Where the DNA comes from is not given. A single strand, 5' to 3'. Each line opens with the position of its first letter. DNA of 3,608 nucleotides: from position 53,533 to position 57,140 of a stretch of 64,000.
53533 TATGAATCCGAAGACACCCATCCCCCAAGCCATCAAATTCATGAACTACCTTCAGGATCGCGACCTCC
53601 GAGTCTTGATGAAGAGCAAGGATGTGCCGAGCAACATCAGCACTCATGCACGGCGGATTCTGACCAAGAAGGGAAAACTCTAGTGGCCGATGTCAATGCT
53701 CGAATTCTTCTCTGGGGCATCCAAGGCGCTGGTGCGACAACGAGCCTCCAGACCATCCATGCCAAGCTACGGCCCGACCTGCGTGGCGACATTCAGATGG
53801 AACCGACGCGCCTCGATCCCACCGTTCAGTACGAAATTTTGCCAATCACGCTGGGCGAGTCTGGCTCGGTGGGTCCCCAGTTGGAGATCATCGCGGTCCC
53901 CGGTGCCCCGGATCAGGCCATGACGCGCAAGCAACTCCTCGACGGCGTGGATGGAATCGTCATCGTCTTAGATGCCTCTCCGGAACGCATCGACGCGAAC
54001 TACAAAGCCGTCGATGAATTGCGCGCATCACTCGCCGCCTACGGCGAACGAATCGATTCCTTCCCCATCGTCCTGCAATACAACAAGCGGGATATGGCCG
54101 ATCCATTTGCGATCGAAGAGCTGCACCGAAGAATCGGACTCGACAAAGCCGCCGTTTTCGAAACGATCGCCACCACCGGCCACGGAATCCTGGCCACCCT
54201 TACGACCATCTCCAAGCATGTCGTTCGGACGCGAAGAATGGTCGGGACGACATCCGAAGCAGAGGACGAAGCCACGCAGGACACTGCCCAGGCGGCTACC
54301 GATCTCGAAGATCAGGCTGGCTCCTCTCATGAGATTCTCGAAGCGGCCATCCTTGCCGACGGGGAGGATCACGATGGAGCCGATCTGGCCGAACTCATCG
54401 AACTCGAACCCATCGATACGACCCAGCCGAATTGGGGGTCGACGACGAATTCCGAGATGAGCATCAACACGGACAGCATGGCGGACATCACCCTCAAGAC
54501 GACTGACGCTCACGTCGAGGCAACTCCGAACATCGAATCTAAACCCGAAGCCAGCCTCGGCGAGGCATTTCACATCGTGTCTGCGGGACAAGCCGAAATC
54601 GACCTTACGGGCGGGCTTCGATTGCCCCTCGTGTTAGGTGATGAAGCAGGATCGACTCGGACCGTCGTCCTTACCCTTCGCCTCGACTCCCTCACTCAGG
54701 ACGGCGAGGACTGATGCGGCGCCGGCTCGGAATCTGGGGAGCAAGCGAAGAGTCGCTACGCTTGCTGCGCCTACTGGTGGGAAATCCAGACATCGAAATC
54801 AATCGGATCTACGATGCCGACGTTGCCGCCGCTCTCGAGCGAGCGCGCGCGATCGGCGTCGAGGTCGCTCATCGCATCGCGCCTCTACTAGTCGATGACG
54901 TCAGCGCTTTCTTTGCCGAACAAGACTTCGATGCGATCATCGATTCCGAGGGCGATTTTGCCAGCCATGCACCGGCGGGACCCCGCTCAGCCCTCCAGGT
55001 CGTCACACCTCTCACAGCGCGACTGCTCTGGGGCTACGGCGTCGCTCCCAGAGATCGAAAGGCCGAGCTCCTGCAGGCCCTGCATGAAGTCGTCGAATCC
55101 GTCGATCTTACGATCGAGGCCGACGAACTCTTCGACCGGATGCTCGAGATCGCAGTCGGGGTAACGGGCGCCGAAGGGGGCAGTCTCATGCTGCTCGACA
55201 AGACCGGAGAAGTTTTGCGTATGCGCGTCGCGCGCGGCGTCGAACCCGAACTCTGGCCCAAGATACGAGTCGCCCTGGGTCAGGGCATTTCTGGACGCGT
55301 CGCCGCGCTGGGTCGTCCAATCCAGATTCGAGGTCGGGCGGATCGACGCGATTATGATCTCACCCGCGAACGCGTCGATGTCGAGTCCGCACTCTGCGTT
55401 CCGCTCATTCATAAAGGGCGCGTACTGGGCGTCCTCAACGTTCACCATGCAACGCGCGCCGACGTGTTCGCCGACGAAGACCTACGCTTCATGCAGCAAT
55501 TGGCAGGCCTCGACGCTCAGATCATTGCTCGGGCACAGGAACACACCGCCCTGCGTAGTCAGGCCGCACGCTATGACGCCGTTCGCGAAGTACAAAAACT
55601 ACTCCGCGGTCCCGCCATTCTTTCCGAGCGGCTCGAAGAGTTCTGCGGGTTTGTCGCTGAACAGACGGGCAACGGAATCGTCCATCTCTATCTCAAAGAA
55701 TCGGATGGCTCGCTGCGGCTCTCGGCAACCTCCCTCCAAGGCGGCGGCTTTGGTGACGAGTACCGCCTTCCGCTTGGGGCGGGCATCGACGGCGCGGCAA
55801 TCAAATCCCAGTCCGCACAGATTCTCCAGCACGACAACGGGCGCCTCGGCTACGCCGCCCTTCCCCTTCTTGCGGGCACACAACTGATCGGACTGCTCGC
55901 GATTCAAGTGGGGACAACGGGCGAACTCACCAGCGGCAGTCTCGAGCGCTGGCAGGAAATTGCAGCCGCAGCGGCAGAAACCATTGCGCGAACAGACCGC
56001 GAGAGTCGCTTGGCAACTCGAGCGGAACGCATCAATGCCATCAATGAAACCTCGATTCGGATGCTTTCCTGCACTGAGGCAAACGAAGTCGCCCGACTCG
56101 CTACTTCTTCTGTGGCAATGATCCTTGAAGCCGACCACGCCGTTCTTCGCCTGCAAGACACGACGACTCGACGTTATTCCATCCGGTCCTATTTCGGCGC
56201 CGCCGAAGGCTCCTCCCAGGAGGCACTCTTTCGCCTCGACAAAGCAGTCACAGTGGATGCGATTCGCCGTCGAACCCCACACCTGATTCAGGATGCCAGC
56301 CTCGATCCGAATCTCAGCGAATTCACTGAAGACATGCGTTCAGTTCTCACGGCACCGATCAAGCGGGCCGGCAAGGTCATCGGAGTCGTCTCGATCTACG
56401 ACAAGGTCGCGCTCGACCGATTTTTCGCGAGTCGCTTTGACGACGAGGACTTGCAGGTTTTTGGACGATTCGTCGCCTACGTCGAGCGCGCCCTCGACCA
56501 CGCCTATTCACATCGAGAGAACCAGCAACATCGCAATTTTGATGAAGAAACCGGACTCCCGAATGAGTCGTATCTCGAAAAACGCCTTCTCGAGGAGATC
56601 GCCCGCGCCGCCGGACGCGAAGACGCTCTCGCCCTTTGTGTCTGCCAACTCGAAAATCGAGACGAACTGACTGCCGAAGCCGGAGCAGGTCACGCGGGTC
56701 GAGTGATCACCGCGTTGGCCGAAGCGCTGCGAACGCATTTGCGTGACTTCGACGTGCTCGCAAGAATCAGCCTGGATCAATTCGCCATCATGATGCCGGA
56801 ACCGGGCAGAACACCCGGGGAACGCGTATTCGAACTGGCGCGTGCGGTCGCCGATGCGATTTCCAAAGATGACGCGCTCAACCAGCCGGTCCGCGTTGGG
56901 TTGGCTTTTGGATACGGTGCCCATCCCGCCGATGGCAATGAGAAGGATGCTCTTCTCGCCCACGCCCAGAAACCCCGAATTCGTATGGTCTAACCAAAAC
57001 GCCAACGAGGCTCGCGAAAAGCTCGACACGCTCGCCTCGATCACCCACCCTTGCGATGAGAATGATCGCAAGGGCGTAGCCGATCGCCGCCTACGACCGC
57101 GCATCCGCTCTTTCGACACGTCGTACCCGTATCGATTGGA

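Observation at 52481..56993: Translationally coupled trio: helical-repeat protein, MglA-family GTPase with a dead P-loop, and triple-GAF / degenerate-GGDEF protein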

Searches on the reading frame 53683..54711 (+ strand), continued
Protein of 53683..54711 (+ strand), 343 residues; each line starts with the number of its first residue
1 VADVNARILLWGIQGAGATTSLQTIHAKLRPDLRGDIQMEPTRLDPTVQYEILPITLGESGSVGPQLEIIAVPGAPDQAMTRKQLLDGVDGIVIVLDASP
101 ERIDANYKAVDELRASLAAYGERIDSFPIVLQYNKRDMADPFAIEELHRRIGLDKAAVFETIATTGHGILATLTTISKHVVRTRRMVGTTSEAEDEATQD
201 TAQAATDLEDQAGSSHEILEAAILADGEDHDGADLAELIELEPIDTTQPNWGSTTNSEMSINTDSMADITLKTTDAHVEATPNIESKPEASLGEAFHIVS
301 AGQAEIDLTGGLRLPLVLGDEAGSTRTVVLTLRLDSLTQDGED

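Call 59: find_encoding_contigs(protein=P0276, flank=6000, max_places=2)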
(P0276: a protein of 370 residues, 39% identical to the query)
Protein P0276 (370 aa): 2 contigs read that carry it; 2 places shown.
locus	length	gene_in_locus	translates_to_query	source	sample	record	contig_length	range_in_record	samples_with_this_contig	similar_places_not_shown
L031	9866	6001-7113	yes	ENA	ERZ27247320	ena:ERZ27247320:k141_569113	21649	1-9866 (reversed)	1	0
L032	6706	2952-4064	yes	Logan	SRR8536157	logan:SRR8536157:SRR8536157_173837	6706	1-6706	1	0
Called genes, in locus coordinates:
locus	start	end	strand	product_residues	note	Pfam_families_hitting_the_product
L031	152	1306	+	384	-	PF00072:Response_reg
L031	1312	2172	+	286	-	PF02749:QRPTase_N, PF01729:QRPTase_C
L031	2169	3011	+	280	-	PF03099:BPL_LplA_LipB, PF02237:BPL_C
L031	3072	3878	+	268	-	PF03309:Pan_kinase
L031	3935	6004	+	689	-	PF00009:GTP_EFTU, PF22042:EF-G_D2, PF03144:GTP_EFTU_D2, PF14492:EFG_III, PF03764:EFG_IV, PF00679:EFG_C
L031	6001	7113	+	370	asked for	-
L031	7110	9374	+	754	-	PF01590:GAF, PF13185:GAF_2, PF13492:GAF_3 (faint), PF01590:GAF, PF13185:GAF_2, PF00990:GGDEF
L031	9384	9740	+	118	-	-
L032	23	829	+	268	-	PF03309:Pan_kinase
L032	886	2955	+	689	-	PF00009:GTP_EFTU, PF22042:EF-G_D2, PF03144:GTP_EFTU_D2, PF14492:EFG_III, PF03764:EFG_IV, PF00679:EFG_C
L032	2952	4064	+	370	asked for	-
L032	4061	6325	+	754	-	PF01590:GAF, PF13185:GAF_2, PF13492:GAF_3 (faint), PF01590:GAF, PF13185:GAF_2, PF00990:GGDEF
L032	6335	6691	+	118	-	-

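Call 66: find_encoding_contigs(protein=P0002, flank=5000, max_places=2)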
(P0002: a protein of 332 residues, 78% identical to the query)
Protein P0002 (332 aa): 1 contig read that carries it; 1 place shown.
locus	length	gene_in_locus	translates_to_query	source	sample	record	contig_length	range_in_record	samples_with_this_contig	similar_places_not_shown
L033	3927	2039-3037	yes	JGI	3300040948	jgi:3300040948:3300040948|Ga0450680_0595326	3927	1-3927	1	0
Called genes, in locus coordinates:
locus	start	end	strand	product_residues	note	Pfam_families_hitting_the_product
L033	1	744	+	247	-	?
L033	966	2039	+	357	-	-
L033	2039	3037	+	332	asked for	PF00025:Arf (weak)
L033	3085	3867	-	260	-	-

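Call 67: find_encoding_contigs(protein=P0001, flank=5000, max_places=3)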
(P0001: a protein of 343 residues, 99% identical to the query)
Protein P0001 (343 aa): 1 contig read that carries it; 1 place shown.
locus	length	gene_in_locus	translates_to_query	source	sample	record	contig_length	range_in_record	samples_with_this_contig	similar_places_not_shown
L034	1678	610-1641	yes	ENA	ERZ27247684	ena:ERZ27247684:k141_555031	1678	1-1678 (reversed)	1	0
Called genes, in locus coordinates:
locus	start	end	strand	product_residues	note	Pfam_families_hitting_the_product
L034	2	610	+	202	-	?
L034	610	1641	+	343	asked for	-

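Call 68: find_encoding_contigs(protein=P0003, flank=5000, max_places=2)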
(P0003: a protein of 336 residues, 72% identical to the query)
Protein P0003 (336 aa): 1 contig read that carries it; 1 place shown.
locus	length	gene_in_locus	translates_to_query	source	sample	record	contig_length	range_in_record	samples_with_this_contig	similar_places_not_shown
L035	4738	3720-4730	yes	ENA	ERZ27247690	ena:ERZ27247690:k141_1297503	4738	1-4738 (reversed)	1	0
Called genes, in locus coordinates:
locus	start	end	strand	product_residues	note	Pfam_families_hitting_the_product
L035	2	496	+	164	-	?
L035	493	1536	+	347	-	PF08279:HTH_11, PF03099:BPL_LplA_LipB, PF16917:BPL_LplA_LipB_2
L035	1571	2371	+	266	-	PF03309:Pan_kinase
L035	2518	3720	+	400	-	-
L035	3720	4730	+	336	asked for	-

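Call 77: list_cluster_members(proteins=[P0247, P0248, P0252, P0253, P0257, P0259, P0260, P0262, P0264, P0270])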
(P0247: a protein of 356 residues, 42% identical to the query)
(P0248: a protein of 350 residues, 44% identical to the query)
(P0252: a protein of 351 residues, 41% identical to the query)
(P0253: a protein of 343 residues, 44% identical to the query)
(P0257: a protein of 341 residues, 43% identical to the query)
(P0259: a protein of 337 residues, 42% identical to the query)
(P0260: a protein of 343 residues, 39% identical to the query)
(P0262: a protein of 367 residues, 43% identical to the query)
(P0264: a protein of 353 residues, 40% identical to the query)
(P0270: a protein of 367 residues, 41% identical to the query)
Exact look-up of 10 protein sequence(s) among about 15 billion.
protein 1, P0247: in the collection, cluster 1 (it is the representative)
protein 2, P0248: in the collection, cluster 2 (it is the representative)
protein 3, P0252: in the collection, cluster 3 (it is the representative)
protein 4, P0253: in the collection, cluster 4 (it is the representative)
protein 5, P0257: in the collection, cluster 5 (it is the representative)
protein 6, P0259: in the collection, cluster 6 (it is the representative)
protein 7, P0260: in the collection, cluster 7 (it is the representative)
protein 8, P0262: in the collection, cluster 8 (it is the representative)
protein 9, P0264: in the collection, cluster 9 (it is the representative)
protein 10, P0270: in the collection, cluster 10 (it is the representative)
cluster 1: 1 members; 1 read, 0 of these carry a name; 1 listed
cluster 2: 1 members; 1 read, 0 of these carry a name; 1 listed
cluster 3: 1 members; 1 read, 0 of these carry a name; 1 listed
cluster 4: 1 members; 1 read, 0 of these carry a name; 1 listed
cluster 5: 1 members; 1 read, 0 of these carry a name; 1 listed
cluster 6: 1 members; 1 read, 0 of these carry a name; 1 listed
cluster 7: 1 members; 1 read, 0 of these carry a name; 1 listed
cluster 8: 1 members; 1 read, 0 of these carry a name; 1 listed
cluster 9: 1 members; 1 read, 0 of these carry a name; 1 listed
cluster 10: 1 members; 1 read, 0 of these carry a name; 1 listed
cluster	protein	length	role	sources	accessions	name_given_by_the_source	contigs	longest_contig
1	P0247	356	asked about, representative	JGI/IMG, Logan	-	-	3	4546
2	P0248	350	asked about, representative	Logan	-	-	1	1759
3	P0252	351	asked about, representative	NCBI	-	-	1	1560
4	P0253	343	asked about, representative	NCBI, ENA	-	-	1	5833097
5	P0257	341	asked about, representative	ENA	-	-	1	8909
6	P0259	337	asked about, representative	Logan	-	-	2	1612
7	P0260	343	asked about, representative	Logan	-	-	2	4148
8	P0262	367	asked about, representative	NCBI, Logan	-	-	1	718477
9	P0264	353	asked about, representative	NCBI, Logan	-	-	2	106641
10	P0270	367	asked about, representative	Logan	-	-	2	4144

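Call 78: find_encoding_contigs(protein=P0253, flank=10000, max_places=2)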
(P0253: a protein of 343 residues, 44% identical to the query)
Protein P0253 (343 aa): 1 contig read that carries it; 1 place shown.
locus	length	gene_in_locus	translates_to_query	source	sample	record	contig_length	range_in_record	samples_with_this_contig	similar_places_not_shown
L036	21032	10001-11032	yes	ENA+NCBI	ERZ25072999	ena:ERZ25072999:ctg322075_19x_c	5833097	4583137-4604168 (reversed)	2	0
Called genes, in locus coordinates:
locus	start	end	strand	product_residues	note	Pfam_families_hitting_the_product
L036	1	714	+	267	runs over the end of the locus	PF04542:Sigma70_r2, PF04539:Sigma70_r3, PF04545:Sigma70_r4, PF08281:Sigma70_r4_2 (weak)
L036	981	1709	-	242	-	PF00481:PP2C, PF13672:PP2C_2, PF07228:SpoIIE (faint)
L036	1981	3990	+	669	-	PF00072:Response_reg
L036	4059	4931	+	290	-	PF02749:QRPTase_N, PF01729:QRPTase_C, PF02581:TMP-TENI (faint)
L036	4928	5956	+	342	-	PF08279:HTH_11, PF03099:BPL_LplA_LipB, PF16917:BPL_LplA_LipB_2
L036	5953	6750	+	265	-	PF03309:Pan_kinase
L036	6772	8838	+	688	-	PF00009:GTP_EFTU, PF22042:EF-G_D2, PF03144:GTP_EFTU_D2, PF14492:EFG_III, PF03764:EFG_IV, PF00679:EFG_C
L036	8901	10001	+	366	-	-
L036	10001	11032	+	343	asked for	PF00025:Arf (weak)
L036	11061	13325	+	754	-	PF01590:GAF, PF13185:GAF_2, PF13492:GAF_3, PF01590:GAF (weak), PF13185:GAF_2 (weak), PF01590:GAF (weak), PF00990:GGDEF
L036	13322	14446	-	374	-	PF05222:AlaDh_PNT_N, PF01262:AlaDh_PNT_C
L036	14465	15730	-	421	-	PF14306:PUA_2, PF01747:ATP-sulfurylase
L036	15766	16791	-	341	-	PF26549:Tricorn_N (faint), PF07676:PD40 (faint)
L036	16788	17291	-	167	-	PF14464:Prok-JAB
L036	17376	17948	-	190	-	-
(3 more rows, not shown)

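Call 79: find_encoding_contigs(protein=P0262, flank=8000, max_places=2)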
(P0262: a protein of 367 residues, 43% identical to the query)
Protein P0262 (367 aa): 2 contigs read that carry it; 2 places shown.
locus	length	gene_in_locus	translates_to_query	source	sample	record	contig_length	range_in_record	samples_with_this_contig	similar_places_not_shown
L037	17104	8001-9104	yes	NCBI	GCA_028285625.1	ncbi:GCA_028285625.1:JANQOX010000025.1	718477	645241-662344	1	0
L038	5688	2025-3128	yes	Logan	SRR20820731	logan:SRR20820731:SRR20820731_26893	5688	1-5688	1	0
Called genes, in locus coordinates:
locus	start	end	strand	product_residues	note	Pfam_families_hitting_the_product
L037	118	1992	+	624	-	PF00072:Response_reg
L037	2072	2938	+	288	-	PF02749:QRPTase_N, PF01729:QRPTase_C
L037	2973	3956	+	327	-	PF08279:HTH_11, PF25213:HVO_A0261_N (faint), PF03099:BPL_LplA_LipB, PF02237:BPL_C (weak)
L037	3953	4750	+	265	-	PF03309:Pan_kinase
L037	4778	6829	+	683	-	PF00009:GTP_EFTU, PF22042:EF-G_D2, PF03144:GTP_EFTU_D2, PF14492:EFG_III, PF03764:EFG_IV, PF00679:EFG_C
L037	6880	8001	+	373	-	-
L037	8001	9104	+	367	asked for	-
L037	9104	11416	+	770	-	PF01590:GAF, PF13185:GAF_2, PF13492:GAF_3, PF13185:GAF_2 (weak), PF00990:GGDEF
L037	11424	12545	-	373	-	PF05222:AlaDh_PNT_N, PF01262:AlaDh_PNT_C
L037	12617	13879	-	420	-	PF14306:PUA_2, PF01747:ATP-sulfurylase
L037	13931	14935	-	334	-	PF26550:Tricorn_2nd (faint), PF07676:PD40 (faint), PF26549:Tricorn_N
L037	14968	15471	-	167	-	PF14464:Prok-JAB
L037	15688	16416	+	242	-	PF22825:HpiC1-like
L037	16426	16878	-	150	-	PF02082:Rrf2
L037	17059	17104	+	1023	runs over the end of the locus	PF00270:DEAD, PF00271:Helicase_C, PF22982:WHD_HRQ1, PF09369:MZB, PF13482:RNase_H_2 (faint)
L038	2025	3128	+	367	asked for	-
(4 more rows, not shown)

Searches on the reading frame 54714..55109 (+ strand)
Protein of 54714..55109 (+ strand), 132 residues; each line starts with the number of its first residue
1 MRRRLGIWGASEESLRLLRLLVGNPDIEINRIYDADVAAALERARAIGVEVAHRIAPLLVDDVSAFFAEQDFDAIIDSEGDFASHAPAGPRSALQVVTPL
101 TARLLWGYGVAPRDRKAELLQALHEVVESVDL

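Call 42: search_solved_structures(query=window:54714-55100:+, max_evalue=10, show_alignments=1)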
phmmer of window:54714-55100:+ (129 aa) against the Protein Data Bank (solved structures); distinct sequences matched with E-value up to 10: 0.

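Call 75: search_protein_families(library=pfam, proteins=[window:54714-55109:+], max_evalue=1)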
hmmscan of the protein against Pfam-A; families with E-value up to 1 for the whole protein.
window:54714-55109:+ (132 aa): 0 families

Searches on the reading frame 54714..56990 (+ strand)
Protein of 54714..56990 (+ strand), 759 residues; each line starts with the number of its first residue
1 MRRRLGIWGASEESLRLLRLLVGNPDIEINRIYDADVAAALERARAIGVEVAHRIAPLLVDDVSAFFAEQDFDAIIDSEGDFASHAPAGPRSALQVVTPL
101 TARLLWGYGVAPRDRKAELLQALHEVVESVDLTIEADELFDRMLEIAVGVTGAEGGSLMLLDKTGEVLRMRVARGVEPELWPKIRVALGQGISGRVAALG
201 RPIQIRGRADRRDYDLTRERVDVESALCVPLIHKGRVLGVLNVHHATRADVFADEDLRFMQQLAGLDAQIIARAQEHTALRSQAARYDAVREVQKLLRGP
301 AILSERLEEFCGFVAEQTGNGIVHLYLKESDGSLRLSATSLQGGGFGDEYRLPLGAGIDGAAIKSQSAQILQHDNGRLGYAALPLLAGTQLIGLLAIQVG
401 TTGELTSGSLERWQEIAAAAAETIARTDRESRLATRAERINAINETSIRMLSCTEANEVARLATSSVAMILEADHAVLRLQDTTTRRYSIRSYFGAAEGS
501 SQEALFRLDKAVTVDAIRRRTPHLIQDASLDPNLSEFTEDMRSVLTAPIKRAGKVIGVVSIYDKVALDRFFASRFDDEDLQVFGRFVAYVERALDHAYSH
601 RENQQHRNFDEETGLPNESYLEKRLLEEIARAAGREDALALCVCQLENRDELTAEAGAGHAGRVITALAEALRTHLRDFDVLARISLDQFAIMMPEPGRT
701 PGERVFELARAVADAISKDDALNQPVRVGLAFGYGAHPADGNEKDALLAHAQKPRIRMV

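Call 7: search_protein_families(library=pfam, proteins=[window:54714-56990:+], max_evalue=0.1)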
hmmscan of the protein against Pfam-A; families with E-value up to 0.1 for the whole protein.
window:54714-56990:+ (759 aa): 6 families
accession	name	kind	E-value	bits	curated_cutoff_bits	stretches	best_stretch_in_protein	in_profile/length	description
PF13185.12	GAF_2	-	4.2e-35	121.3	28.6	3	136-271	4-135/136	GAF domain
PF01590.32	GAF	-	1e-31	110.6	22.4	2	136-266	2-128/133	GAF domain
PF13492.12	GAF_3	-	5.2e-17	62.9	27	1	136-266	2-122/129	GAF domain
PF00990.26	GGDEF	-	6.6e-16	58.9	23.8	1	608-752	2-148/161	Diguanylate cyclase, GGDEF domain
PF15714.11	SpoVT_C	-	0.044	14.3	27.5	0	515-564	51-102/128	Stage V sporulation protein T C-terminal, transcription factor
PF12282.15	GAF_PdtaS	-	0.066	13.5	23.7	0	543-565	106-128/145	Histidine kinase PdtaS, GAF domain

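Call 8: search_protein_families(library=ncbifam, proteins=[window:54714-56990:+], max_evalue=0.1)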
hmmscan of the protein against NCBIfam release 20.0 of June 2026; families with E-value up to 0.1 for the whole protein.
window:54714-56990:+ (759 aa): 22 families
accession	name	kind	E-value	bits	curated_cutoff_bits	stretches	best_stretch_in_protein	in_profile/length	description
TIGR01817.1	nifA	equivalog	4.2e-12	45.6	528.85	1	121-293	5-177/534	nif-specific transcriptional activator NifA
NF038266.1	diguan_SiaD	equivalog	2.2e-11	43.6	290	1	607-751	94-237/252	biofilm regulation diguanylate cyclase SiaD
NF051473.1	DigCycDgcsShew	equivalog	1.2e-10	41.3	400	1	573-724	101-248/291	diguanylate cyclase DgcS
NF007423.1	PRK09966.1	equivalog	2e-10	40.1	325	1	559-752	183-383/390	diguanylate cyclase DgcN/YfiN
NF008283.0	PRK11061.1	equivalog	5.3e-10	38.2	583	1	120-283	2-166/748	phosphoenolpyruvate--protein phosphotransferase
NF008467.0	PRK11359.1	equivalog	1.8e-09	36.2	857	1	503-753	315-515/800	oxygen-sensing cyclic-di-GMP phosphodiesterase DosP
TIGR00254.1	GGDEF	domain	2.1e-09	37.3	37.4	1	609-751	7-149/168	diguanylate cyclase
NF047654.1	DiguCycDgcRLepto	equivalog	2.1e-09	36.7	500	1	609-724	135-250/295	diguanylate cyclase DgcR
NF007298.0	PRK09776.1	equivalog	9.9e-08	30.3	1135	1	605-696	682-773/1111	diguanylate cyclase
NF007135.0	PRK09581.1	equivalog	2.8e-07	29.7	474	1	610-752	295-438/457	PleD family two-component system response regulator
NF045675.1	PhdiestaseDibA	equivalog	3.8e-06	25.5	980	1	598-751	194-346/623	phosphodiesterase DibA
NF007380.0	PRK09894.1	equivalog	9.3e-06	25.2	256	1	597-715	119-235/296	diguanylate cyclase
NF038230.1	Regu_Geo_Pelo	equivalog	1.1e-05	23.6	1200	1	218-276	105-163/935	GPMC system transcriptional regulator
NF050064.1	BlResRespRegCbrR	equivalog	1.6e-05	24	600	1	586-696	233-343/415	bile resistance response regulator CbrR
NF053781.1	cdiGMPphdstlr2612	equivalog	1.8e-05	22.6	1600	1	605-696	838-930/1268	Tlr1612 family c-di-GMP phosphodiesterase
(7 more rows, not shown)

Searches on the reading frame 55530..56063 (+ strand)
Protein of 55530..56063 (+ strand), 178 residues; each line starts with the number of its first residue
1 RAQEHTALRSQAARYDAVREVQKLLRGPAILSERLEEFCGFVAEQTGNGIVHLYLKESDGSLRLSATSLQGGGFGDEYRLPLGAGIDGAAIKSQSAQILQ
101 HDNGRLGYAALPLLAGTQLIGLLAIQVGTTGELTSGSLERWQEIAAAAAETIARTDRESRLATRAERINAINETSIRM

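Call 75: search_protein_families(library=pfam, proteins=[window:55530-56063:+], max_evalue=1)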
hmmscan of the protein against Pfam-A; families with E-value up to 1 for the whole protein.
window:55530-56063:+ (178 aa): 3 families
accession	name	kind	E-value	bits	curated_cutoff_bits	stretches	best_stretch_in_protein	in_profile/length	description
PF13185.12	GAF_2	-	0.0017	19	28.6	1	46-152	18-135/136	GAF domain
PF13492.12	GAF_3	-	0.042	14.7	27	1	108-154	83-129/129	GAF domain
PF01590.32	GAF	-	0.047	14.7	22.4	1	92-151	60-132/133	GAF domain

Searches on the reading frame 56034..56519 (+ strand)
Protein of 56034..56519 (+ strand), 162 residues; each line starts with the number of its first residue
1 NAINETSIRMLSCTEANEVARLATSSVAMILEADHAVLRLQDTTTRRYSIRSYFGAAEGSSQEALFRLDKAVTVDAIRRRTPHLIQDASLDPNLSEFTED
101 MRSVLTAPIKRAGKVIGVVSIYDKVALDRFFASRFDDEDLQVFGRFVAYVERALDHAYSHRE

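Call 75: search_protein_families(library=pfam, proteins=[window:56034-56519:+], max_evalue=1)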
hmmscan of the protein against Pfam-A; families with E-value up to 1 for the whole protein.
window:56034-56519:+ (162 aa): 3 families
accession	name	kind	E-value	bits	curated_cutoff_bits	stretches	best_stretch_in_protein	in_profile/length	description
PF13185.12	GAF_2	-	1.3e-11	45.3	28.6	1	15-155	3-136/136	GAF domain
PF01590.32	GAF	-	2.3e-10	41.6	22.4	1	17-154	3-133/133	GAF domain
PF13492.12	GAF_3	-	0.098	13.5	27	1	27-143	13-116/129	GAF domain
